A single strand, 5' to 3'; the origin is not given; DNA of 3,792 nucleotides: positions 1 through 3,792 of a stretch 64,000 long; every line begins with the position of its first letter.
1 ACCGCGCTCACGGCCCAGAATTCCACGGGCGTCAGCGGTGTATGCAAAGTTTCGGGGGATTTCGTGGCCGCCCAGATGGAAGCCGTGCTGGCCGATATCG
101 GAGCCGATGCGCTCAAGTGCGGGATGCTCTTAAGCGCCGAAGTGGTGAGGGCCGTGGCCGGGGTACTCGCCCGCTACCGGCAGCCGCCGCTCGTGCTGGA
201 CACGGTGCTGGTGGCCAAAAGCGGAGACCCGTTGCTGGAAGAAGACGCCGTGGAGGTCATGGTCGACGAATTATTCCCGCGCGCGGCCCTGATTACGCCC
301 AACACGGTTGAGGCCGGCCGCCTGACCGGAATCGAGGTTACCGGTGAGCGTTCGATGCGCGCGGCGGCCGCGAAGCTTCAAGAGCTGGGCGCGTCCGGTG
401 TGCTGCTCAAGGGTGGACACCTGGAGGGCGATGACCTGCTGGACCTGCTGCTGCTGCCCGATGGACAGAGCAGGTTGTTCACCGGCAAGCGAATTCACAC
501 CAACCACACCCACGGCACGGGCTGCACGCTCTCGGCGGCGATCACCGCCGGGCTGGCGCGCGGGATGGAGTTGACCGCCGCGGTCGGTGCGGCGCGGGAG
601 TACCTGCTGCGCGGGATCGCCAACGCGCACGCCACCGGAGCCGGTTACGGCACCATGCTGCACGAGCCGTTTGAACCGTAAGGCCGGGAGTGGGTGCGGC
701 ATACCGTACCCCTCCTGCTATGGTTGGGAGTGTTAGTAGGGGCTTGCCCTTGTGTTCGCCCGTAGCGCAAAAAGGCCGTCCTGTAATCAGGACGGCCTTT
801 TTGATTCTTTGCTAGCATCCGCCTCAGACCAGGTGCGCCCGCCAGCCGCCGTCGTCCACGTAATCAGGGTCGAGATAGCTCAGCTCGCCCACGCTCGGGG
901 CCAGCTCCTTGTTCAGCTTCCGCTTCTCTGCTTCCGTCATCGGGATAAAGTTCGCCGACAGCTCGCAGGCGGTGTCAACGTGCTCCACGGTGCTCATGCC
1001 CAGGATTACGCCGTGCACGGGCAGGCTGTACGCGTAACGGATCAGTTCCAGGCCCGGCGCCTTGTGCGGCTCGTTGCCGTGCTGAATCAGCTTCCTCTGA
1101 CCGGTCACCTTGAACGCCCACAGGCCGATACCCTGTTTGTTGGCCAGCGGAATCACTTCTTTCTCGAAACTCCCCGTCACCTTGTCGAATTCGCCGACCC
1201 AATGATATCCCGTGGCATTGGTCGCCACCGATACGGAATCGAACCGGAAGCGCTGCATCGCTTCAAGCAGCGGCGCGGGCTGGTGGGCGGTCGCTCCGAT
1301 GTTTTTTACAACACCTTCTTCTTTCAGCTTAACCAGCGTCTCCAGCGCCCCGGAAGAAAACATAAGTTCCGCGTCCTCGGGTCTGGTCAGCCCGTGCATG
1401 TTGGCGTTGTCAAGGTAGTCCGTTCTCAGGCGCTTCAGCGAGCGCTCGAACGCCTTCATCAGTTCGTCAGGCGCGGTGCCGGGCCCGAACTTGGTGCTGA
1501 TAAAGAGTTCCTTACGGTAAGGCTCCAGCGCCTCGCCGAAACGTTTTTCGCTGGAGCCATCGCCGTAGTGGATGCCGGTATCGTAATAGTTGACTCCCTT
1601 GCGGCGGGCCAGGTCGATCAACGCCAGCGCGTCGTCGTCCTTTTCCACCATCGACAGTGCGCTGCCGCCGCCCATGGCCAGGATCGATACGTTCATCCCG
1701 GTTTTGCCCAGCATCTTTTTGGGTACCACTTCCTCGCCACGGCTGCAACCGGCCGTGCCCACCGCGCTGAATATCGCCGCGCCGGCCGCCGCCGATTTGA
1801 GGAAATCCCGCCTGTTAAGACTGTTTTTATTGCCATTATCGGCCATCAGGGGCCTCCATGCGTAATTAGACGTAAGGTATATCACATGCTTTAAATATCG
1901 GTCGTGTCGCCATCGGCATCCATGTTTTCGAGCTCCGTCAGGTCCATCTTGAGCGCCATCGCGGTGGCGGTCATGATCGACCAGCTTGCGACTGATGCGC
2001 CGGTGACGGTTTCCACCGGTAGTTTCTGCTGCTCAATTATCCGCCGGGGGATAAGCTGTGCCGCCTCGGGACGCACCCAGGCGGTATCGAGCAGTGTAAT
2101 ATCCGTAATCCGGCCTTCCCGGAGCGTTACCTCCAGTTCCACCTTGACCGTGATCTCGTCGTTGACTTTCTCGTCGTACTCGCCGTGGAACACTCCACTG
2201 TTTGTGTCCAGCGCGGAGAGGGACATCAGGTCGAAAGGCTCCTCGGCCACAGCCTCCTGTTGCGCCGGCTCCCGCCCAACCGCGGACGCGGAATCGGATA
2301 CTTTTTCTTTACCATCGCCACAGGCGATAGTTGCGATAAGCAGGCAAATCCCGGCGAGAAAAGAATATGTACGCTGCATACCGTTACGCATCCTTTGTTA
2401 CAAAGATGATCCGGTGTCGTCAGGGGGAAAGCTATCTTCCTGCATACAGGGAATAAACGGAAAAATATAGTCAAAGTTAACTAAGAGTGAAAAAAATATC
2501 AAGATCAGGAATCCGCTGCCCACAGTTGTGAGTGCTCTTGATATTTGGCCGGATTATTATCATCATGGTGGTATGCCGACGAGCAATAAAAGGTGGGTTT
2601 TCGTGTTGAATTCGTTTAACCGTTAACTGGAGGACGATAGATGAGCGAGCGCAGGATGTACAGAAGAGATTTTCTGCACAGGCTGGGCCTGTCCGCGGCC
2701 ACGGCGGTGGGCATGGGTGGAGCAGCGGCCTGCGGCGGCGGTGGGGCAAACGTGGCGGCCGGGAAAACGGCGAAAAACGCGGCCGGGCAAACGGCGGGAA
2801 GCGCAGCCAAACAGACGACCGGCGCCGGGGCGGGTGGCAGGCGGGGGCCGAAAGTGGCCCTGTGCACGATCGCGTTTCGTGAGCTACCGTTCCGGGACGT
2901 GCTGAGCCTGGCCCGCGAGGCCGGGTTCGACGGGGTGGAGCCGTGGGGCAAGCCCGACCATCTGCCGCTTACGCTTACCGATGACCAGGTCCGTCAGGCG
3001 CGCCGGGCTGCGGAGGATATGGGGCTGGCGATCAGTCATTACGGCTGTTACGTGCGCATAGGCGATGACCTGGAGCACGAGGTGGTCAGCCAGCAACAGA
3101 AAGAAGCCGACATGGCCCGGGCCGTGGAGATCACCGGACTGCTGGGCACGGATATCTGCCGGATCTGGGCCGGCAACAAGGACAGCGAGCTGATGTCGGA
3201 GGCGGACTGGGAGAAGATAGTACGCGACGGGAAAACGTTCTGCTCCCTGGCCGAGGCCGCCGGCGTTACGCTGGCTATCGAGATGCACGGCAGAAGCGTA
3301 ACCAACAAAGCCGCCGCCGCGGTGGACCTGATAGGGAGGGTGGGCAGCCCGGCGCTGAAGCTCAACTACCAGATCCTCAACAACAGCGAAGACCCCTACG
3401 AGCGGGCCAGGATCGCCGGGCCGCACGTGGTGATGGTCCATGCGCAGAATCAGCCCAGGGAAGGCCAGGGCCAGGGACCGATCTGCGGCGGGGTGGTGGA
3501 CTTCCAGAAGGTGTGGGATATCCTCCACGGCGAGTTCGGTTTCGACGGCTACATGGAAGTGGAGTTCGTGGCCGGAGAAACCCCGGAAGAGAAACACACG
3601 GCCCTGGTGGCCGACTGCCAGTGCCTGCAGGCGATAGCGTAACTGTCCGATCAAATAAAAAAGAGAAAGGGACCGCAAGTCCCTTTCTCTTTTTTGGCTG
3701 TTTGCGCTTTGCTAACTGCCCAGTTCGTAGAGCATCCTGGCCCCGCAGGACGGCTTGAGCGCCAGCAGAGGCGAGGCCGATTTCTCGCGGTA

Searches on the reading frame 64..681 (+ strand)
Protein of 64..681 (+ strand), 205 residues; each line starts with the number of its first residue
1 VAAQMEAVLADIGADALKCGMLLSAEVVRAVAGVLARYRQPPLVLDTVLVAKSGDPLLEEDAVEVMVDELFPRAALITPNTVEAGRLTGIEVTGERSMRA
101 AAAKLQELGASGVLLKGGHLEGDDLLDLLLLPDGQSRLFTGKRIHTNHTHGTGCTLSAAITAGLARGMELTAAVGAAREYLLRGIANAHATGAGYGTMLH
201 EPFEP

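Call 58: search_protein_families(library=pfam, max_evalue=0.000001, proteins=[window:64-681:+])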
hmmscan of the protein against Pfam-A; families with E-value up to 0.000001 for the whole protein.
window:64-681:+ (205 aa): 1 family
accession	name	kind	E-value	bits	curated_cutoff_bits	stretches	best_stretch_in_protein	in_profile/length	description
PF08543.17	Phos_pyr_kin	-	8.4e-63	212.4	27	1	2-197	49-244/246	Phosphomethylpyrimidine kinase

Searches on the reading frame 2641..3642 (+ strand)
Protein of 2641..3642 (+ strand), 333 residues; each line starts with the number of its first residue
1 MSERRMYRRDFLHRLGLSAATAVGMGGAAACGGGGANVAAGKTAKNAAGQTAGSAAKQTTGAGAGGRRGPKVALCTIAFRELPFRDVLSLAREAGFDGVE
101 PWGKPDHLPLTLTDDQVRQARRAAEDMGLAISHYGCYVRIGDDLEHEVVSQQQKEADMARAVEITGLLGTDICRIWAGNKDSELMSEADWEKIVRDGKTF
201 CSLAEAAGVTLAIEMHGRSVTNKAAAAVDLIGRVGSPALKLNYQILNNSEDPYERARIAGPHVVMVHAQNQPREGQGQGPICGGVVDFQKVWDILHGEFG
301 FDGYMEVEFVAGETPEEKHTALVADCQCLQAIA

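Call 58: search_protein_families(library=pfam, max_evalue=0.000001, proteins=[window:2641-3642:+])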
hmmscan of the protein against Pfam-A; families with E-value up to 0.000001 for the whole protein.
window:2641-3642:+ (333 aa): 1 family
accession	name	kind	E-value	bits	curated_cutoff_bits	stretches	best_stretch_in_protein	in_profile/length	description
PF01261.30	AP_endonuc_2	-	1.5e-28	100.6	31.1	1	89-319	2-236/249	Xylose isomerase-like TIM barrel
